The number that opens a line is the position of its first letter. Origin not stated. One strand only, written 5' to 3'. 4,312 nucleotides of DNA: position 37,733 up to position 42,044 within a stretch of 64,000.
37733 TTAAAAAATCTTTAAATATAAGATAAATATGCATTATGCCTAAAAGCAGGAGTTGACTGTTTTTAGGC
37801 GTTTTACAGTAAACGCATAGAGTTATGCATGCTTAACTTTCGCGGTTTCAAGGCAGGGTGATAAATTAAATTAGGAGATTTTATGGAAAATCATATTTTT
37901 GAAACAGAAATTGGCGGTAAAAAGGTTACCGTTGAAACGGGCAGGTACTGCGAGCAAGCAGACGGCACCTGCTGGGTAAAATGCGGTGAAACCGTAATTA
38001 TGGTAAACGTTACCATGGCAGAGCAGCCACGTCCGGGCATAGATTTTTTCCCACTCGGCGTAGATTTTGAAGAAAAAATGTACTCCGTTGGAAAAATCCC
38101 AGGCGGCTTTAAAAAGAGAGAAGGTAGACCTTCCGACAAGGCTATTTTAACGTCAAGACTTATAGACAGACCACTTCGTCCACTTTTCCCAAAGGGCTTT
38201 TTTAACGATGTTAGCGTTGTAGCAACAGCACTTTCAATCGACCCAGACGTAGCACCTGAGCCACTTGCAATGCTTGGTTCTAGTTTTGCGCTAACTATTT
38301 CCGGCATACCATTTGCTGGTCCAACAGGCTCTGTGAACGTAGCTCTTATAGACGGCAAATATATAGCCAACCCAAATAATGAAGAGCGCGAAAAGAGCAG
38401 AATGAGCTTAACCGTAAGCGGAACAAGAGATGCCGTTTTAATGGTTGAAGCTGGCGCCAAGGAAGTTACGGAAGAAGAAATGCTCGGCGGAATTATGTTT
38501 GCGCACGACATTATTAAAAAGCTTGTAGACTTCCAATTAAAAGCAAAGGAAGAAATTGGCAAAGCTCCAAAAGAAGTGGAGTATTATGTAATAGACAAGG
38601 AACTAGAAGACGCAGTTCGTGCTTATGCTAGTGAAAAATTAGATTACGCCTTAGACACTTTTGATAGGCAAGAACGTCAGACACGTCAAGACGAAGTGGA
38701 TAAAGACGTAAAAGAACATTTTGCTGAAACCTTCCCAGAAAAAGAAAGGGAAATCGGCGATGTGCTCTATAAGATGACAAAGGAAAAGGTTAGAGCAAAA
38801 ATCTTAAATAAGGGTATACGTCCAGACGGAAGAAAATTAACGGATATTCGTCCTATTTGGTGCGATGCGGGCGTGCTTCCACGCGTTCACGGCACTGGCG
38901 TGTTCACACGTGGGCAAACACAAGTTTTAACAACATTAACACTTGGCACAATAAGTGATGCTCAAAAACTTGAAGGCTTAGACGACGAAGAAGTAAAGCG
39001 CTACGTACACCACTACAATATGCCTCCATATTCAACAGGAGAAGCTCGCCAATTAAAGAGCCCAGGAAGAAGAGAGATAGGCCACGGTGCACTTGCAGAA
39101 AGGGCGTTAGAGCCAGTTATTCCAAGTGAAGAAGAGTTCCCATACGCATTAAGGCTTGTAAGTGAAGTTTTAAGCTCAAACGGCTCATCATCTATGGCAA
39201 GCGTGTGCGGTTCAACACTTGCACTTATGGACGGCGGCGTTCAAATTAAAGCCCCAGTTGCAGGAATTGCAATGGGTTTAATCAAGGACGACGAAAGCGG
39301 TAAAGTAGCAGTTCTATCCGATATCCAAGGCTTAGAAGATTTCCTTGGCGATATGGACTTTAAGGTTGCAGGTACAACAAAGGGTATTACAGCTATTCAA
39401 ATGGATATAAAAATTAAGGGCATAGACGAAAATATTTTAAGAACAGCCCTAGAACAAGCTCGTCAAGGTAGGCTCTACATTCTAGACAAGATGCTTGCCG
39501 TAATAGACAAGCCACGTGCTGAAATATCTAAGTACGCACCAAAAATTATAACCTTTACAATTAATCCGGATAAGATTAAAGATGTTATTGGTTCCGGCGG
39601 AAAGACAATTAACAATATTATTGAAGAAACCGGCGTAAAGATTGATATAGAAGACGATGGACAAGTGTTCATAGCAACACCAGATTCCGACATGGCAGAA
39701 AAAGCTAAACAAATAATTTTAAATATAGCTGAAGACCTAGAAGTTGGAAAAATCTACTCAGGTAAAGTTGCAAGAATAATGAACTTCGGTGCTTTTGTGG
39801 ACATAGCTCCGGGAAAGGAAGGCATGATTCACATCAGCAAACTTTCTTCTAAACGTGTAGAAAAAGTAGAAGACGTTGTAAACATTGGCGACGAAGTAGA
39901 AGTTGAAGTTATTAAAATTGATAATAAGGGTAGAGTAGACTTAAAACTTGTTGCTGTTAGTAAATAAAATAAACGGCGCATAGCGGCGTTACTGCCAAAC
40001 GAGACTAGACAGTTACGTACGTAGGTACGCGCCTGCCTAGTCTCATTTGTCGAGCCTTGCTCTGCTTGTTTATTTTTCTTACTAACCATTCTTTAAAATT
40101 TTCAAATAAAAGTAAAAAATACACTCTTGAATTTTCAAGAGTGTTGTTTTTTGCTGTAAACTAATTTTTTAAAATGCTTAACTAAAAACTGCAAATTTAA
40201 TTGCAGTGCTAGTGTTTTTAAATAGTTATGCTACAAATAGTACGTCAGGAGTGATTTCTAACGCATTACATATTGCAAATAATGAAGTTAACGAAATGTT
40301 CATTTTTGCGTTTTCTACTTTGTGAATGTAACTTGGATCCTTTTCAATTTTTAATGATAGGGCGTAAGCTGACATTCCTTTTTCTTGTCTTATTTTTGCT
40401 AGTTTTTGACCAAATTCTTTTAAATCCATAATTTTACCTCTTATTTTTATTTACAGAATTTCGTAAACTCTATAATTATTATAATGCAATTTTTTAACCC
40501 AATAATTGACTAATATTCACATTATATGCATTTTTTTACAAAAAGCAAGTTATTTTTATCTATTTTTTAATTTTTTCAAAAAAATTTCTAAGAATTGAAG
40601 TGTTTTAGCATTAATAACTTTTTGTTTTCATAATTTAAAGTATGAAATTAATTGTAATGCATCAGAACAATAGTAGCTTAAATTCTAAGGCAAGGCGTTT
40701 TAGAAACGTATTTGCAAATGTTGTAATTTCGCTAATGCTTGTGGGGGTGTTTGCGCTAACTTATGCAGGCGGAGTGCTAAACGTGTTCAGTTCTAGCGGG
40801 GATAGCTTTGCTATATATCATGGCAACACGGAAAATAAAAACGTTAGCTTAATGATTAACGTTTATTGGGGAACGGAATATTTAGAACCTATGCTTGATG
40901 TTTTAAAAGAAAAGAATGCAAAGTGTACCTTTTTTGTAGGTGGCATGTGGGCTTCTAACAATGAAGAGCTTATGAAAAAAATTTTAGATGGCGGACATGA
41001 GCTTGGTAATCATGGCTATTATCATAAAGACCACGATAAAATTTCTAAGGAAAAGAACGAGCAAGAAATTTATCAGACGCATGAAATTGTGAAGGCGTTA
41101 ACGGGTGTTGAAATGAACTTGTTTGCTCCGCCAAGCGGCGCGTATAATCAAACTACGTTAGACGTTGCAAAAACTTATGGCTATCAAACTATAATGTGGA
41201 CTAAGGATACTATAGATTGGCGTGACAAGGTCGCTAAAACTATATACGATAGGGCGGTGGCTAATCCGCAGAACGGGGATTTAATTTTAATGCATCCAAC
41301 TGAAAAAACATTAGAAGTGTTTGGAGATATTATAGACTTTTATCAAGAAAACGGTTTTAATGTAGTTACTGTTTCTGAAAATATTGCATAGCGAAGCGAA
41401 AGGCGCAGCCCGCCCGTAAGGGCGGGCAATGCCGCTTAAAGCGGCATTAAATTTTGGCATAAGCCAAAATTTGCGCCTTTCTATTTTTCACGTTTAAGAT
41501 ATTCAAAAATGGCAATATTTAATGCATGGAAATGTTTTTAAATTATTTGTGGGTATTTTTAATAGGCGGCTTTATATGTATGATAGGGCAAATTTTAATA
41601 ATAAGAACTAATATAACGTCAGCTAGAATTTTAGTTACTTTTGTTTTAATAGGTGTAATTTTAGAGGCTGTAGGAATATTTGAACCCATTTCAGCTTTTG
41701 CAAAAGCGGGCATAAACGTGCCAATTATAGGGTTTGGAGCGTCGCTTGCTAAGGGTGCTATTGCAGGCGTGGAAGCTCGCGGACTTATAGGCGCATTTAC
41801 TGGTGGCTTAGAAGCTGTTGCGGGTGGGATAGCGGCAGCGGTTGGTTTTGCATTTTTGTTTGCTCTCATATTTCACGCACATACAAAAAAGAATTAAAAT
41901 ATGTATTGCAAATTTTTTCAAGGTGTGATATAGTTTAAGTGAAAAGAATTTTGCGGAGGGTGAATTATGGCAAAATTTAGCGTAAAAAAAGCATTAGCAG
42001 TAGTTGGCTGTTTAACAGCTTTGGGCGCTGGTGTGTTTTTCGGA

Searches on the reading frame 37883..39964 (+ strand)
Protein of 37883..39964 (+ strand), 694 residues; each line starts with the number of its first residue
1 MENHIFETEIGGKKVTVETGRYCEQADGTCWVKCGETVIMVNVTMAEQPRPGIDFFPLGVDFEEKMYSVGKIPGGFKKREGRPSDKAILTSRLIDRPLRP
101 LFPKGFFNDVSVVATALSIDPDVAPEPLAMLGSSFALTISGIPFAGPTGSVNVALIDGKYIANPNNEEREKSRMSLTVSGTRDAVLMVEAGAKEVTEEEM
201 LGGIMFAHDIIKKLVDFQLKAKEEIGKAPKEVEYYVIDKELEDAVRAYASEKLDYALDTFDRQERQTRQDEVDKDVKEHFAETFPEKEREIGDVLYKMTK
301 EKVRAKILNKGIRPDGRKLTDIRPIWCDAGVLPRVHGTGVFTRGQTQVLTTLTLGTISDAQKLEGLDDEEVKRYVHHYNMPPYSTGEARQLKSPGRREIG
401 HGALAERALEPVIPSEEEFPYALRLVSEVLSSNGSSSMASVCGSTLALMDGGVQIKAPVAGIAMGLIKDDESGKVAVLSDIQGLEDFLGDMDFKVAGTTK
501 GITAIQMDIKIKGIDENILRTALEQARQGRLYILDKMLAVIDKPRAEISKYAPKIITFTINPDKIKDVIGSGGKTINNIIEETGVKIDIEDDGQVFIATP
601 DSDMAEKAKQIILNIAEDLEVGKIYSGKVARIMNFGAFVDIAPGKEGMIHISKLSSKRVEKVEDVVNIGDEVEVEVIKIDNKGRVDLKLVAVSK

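Call 83: search_protein_families(library=pfam, proteins=[window:37883-39964:+], max_evalue=0.00001)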
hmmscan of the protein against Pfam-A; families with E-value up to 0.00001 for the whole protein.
window:37883-39964:+ (694 aa): 5 families
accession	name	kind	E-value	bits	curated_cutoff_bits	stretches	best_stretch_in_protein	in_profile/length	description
PF01138.27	RNase_PH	-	4.8e-56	189.2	25.5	2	13-143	3-130/130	3' exoribonuclease family, domain 1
PF03725.20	RNase_PH_C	-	4.7e-22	78.2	20.8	1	147-209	2-66/67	3' exoribonuclease family, domain 2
PF00575.29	S1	-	1.1e-19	71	22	1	619-687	2-71/74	S1 RNA binding domain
PF03726.19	PNPase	-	1e-16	61.6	24.6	1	240-318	1-81/81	Polyribonucleotide nucleotidyltransferase, RNA binding domain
PF00013.35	KH_1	-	1.2e-11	44.6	21.5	1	556-613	2-65/66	KH domain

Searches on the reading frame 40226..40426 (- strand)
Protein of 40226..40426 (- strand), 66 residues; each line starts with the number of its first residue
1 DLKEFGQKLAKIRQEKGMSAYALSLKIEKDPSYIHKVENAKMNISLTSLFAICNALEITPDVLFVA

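Call 83: search_protein_families(library=pfam, proteins=[window:40226-40426:-], max_evalue=0.00001)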
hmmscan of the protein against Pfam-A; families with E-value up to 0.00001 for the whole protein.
window:40226-40426:- (66 aa): 2 families
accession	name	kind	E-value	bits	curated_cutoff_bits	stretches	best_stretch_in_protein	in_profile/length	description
PF01381.28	HTH_3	-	1.4e-11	44.7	23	1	9-63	1-55/55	Helix-turn-helix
PF13443.12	HTH_26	-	1.1e-07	32.4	22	1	8-61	1-55/63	Cro/C1-type HTH DNA-binding domain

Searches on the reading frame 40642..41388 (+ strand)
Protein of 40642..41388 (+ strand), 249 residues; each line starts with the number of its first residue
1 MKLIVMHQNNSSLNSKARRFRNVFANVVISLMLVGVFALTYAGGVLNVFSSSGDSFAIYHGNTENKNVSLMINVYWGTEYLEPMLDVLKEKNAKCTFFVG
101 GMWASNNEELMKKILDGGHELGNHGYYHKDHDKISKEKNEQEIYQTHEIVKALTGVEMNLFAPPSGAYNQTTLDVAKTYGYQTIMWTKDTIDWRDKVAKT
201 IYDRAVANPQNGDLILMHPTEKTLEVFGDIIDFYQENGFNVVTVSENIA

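Call 83: search_protein_families(library=pfam, proteins=[window:40642-41388:+], max_evalue=0.00001)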
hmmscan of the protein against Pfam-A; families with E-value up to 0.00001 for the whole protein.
window:40642-41388:+ (249 aa): 2 families
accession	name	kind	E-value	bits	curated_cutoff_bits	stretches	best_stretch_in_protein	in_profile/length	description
PF01522.26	Polysacc_deac_1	-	2.9e-30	105.2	23.1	1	61-183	2-123/124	Polysaccharide deacetylase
PF10096.14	DUF2334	-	5e-06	26.7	26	0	109-187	57-146/203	Uncharacterized protein conserved in bacteria (DUF2334)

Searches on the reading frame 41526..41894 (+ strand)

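Call 83: search_protein_families(library=pfam, proteins=[window:41526-41894:+], max_evalue=0.00001)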
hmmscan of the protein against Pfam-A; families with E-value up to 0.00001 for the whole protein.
window:41526-41894:+ (123 aa): 1 family
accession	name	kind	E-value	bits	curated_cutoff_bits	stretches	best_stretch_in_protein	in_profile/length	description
PF03862.18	SpoVAC_SpoVAEB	-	1.2e-28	100.2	25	1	6-115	1-117/117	SpoVAC/SpoVAEB sporulation membrane protein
